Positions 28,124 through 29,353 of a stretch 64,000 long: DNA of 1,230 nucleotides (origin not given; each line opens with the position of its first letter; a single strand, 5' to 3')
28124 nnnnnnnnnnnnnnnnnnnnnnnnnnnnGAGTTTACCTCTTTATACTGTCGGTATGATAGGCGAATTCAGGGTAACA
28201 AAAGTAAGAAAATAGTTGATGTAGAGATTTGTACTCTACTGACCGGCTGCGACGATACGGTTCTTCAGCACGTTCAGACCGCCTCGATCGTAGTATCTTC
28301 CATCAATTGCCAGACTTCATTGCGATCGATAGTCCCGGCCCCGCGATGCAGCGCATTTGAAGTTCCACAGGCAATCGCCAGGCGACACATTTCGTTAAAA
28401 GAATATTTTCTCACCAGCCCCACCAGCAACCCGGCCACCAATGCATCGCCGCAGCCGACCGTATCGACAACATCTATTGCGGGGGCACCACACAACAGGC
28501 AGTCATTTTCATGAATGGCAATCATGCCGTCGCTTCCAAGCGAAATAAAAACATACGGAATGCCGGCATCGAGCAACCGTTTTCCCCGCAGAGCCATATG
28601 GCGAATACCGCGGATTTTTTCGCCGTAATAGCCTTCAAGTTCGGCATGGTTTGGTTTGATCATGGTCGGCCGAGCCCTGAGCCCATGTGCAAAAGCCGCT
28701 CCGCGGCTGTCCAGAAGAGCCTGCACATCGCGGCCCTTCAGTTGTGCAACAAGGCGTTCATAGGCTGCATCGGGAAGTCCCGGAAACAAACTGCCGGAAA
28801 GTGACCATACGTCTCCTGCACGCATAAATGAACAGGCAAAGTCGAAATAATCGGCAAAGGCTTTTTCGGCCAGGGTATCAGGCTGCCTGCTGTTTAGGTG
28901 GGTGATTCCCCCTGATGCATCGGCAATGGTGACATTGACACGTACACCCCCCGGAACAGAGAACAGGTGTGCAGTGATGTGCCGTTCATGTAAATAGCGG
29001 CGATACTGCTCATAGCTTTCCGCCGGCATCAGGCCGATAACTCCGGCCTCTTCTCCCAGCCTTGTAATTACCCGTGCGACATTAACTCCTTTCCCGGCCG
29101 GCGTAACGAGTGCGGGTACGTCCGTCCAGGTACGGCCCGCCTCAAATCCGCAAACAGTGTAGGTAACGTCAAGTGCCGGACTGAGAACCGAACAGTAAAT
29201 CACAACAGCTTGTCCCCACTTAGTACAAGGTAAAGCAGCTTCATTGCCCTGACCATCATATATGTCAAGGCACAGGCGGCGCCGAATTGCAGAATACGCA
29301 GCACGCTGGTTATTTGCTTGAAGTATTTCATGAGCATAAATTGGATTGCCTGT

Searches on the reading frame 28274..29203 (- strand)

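Call 12: search_protein_families(library=pfam, proteins=[window:28274-29203:-], max_evalue=0.001)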
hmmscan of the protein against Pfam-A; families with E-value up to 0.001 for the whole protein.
window:28274-29203:- (309 aa): 1 family
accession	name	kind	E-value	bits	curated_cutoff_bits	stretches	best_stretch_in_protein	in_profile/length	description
PF00294.29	PfkB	-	2.7e-37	129.2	25.8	1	34-291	34-297/302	pfkB family carbohydrate kinase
